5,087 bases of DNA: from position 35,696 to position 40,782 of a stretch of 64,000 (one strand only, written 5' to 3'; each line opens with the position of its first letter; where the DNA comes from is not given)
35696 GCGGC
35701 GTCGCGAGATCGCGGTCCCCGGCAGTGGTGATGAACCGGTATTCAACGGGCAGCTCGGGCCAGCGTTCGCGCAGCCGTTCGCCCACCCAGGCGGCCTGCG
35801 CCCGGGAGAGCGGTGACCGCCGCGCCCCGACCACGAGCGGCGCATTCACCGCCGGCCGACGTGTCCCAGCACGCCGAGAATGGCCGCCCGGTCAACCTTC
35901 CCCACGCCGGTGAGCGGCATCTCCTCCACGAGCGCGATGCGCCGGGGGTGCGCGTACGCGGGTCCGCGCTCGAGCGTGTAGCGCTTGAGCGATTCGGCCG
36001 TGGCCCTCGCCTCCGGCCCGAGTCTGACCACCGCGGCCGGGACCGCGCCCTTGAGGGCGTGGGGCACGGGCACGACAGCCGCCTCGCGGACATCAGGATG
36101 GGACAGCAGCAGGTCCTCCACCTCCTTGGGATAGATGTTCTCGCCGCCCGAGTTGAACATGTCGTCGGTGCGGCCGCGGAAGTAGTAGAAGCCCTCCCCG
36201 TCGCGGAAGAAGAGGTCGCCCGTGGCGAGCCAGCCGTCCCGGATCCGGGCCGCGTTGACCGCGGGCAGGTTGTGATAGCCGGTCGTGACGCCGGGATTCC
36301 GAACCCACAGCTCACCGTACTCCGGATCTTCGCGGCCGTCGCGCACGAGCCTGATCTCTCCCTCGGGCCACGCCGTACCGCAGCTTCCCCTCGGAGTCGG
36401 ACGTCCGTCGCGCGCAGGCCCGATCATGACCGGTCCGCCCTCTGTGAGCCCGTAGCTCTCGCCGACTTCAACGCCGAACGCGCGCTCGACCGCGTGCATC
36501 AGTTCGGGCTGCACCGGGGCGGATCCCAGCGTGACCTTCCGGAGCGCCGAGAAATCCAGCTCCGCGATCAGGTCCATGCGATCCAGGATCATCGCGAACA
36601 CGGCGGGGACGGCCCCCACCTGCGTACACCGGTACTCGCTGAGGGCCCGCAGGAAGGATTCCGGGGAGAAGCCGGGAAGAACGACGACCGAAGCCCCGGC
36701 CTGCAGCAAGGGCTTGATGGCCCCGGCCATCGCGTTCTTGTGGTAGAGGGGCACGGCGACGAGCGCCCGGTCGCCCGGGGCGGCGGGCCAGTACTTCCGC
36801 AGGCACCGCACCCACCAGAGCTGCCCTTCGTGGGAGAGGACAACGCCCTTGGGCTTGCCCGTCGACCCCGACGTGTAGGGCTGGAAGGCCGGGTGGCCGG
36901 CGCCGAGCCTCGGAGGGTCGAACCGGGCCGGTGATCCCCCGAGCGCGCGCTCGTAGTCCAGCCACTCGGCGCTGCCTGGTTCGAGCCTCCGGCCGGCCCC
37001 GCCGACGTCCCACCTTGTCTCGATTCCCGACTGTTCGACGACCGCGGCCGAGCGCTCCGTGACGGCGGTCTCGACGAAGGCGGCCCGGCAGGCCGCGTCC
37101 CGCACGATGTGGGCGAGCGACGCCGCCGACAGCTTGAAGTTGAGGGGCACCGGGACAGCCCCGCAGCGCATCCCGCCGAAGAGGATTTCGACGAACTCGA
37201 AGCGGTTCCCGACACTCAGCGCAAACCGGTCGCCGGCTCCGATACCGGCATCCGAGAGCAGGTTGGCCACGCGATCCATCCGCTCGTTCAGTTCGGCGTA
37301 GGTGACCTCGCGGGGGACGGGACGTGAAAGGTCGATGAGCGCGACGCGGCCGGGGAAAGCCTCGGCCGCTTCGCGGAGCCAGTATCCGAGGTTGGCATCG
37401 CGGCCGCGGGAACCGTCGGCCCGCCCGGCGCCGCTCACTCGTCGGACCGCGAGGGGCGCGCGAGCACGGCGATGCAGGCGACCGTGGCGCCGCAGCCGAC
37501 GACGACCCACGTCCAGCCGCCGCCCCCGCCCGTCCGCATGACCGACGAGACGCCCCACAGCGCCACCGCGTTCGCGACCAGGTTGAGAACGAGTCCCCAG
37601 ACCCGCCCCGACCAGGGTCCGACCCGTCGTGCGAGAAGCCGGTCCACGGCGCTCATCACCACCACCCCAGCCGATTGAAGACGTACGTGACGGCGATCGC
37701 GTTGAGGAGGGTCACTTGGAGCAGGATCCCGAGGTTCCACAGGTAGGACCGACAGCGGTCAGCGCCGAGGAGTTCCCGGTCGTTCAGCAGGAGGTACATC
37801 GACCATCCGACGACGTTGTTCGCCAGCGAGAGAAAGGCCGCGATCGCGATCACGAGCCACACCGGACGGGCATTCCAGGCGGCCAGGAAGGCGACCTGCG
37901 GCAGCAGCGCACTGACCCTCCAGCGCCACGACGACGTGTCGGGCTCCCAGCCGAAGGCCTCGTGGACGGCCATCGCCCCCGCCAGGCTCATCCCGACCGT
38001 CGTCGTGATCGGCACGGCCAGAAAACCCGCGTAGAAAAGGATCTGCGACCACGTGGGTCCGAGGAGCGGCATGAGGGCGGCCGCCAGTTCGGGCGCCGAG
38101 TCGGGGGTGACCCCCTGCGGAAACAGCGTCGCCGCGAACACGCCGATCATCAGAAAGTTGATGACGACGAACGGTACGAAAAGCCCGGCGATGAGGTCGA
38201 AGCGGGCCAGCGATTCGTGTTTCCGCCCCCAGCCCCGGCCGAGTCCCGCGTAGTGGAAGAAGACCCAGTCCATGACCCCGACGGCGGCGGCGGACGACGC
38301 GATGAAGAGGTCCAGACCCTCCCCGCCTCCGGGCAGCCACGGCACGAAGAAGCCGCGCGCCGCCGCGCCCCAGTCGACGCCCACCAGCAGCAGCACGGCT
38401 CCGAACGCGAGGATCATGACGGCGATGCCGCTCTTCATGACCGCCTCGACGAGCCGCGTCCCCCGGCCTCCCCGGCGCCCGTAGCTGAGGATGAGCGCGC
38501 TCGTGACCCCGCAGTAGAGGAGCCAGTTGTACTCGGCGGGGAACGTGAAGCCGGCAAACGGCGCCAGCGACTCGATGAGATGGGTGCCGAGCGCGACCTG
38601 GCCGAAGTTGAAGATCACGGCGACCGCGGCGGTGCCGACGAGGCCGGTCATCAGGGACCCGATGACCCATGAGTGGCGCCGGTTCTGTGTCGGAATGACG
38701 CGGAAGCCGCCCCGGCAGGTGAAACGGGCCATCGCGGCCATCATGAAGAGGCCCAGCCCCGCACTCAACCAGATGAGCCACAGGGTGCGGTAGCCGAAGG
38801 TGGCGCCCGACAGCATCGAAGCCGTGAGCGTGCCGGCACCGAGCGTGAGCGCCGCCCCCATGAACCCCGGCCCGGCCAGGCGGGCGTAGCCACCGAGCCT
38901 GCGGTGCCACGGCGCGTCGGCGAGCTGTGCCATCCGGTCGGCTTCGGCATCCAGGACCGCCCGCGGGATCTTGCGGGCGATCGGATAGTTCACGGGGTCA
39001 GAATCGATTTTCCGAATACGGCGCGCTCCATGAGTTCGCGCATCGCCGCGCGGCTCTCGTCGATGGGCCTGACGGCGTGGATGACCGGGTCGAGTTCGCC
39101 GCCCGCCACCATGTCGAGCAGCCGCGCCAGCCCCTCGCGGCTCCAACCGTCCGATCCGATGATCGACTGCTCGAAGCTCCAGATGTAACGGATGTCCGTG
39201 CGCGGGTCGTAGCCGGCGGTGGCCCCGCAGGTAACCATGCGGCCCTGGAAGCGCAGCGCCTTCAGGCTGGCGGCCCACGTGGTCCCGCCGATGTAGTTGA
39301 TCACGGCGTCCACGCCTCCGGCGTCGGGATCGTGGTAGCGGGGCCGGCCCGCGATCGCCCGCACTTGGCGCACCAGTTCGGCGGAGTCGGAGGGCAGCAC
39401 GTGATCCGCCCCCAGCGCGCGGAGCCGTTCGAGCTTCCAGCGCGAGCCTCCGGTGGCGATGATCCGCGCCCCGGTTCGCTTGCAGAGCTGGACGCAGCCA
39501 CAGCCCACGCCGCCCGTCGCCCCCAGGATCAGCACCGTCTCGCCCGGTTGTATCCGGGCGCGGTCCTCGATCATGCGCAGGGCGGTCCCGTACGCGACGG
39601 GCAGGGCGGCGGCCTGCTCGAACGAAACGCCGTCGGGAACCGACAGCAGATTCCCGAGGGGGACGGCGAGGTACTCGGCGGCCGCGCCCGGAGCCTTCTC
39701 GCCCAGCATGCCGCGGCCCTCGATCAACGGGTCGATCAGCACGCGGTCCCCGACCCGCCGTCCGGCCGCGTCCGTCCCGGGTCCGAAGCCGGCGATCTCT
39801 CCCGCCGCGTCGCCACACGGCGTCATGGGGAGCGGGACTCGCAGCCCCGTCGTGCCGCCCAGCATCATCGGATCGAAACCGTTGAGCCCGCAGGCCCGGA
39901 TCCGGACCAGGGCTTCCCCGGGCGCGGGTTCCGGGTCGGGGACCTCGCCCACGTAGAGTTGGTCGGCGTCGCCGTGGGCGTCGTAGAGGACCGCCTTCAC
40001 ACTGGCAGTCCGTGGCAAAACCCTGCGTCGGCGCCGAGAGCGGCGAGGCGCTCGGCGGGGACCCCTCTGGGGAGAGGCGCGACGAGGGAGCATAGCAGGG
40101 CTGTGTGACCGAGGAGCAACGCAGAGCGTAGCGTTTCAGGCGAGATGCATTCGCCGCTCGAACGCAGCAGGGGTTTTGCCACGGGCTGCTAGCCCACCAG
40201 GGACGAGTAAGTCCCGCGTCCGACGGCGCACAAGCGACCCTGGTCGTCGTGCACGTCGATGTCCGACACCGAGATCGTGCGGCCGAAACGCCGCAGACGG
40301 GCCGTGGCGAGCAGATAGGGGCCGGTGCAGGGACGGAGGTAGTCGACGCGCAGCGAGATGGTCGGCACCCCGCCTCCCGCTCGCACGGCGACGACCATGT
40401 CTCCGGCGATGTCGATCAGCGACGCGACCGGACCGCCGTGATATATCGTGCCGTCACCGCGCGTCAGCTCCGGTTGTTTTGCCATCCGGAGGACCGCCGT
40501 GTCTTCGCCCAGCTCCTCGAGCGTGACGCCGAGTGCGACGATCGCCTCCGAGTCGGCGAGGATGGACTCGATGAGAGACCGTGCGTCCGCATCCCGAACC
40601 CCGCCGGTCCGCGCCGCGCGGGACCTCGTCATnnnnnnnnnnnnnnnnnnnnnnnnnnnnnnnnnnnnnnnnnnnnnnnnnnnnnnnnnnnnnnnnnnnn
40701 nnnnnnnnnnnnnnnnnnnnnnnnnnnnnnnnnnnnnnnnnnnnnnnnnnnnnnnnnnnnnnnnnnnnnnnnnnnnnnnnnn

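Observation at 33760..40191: Two inverted copies of a ~190-bp MITE-like element bracketing a 6-kb gene block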

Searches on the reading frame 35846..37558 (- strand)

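Call 19: search_protein_families(library=pfam, proteins=[window:35846-37558:-], max_evalue=0.001)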
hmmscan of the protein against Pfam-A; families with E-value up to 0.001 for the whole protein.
window:35846-37558:- (570 aa): 2 families
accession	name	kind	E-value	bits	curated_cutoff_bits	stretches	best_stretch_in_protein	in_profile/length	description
PF00501.34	AMP-binding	-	4.5e-78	263.1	29.9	1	61-429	1-384/384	AMP-binding enzyme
PF13193.12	AMP-binding_C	-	7.7e-18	65.6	24.5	1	479-554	1-76/76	AMP-binding enzyme C-terminal domain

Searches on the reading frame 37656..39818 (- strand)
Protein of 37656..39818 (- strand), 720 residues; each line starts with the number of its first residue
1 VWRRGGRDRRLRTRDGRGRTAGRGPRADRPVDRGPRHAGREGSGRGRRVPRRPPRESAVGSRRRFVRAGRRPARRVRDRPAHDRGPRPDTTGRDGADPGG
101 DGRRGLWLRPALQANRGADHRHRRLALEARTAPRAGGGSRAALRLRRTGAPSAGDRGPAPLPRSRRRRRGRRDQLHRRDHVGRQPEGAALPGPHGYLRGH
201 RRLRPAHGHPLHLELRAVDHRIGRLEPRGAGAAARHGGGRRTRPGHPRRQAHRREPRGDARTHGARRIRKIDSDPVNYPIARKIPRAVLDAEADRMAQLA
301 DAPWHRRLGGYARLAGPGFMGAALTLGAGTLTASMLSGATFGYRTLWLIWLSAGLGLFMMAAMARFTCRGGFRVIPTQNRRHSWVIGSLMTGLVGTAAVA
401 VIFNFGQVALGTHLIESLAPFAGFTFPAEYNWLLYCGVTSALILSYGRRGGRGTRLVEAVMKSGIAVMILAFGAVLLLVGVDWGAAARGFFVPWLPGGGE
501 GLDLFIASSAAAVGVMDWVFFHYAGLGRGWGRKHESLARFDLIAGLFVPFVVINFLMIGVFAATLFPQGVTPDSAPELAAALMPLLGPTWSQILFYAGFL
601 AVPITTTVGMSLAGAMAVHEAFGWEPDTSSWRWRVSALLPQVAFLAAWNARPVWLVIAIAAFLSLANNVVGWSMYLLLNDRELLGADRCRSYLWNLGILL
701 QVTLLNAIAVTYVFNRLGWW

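Call 19: search_protein_families(library=pfam, proteins=[window:37656-39818:-], max_evalue=0.001)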
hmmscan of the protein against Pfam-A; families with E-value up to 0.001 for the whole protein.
window:37656-39818:- (720 aa): 1 family
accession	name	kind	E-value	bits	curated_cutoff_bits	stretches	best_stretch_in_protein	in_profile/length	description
PF01566.24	Nramp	-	2.8e-32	112.6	29.8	1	332-686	2-352/357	Natural resistance-associated macrophage protein-like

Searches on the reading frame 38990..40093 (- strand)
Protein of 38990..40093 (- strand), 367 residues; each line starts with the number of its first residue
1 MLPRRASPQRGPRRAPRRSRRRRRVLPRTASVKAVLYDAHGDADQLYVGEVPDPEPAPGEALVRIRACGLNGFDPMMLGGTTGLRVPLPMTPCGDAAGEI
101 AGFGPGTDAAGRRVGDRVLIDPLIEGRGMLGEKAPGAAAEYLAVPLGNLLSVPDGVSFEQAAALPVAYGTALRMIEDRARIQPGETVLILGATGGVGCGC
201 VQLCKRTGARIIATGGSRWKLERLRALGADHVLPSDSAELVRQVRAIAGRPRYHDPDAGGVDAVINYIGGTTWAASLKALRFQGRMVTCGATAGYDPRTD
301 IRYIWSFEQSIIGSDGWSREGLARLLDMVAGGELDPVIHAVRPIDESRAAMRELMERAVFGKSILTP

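Call 19: search_protein_families(library=pfam, proteins=[window:38990-40093:-], max_evalue=0.001)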
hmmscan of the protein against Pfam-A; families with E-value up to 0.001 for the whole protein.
window:38990-40093:- (367 aa): 3 families
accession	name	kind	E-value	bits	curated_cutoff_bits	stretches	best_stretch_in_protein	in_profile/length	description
PF00107.32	ADH_zinc_N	-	1e-23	84.1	31.8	1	195-329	1-127/129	Zinc-binding dehydrogenase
PF08240.17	ADH_N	-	8.4e-14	52.1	23.5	1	58-154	2-104/104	Alcohol dehydrogenase GroES-like domain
PF13602.12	ADH_zinc_N_2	-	2.4e-13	51.6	27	1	227-365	1-134/134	Zinc-binding dehydrogenase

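Call 27: find_homologous_proteins(query=window:38990-40001:-, max_evalue=1e-60)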
Query window:38990-40001:-: 8000 candidates shared short words with the query, none scored E <= 1e-60.
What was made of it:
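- Tried and rejected: My first homolog search (call 27) used an out-of-frame oxidoreductase query (38990-40001 instead of 38990-40000).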

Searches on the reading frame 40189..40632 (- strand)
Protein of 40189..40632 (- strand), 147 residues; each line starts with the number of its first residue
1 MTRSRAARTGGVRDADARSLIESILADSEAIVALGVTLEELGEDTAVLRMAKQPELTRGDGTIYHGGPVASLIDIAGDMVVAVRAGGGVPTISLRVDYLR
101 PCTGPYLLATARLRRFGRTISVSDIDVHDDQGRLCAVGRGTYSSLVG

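Call 30: find_encoding_contigs(protein=window:40189-40632:-, flank=10000, max_places=10)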
Protein window:40189-40632:- (147 aa): 7 contigs read that carry it; 4 places shown.
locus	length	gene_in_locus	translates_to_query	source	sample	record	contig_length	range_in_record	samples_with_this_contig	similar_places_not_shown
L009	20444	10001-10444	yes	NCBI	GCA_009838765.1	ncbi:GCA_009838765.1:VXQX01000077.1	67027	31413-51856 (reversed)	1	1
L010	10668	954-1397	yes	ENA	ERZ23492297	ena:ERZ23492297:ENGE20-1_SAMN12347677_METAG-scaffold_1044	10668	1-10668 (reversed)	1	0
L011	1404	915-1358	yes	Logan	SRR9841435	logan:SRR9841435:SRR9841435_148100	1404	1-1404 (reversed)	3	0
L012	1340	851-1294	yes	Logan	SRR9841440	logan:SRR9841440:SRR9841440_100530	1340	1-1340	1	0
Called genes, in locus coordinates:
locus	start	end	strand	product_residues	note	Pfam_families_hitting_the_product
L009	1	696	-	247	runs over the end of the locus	PF00149:Metallophos, PF12850:Metallophos_2 (weak)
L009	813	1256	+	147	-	PF13279:4HBT_2, PF03061:4HBT (weak)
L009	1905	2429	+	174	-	PF04390:LptE (weak)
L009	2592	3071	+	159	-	PF01899:MNHE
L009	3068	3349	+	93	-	PF04066:MrpF_PhaF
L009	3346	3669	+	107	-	PF03334:PhaG_MnhG_YufB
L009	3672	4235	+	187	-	PF13244:MbhD, PF20501:MbhE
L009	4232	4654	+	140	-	PF04039:MnhB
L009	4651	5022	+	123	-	PF00420:Oxidored_q2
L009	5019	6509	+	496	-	PF00361:Proton_antipo_M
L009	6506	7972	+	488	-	PF00361:Proton_antipo_M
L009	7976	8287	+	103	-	-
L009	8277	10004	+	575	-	PF00361:Proton_antipo_M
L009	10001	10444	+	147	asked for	PF13622:4HBT_3 (weak), PF03061:4HBT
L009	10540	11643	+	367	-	PF08240:ADH_N, PF00107:ADH_zinc_N, PF13602:ADH_zinc_N_2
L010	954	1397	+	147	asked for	PF13622:4HBT_3 (weak), PF03061:4HBT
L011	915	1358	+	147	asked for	PF13622:4HBT_3 (weak), PF03061:4HBT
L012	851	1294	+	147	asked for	PF13622:4HBT_3 (weak), PF03061:4HBT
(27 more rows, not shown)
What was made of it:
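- Two independent assemblies that have both copies are collinear (call 30).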
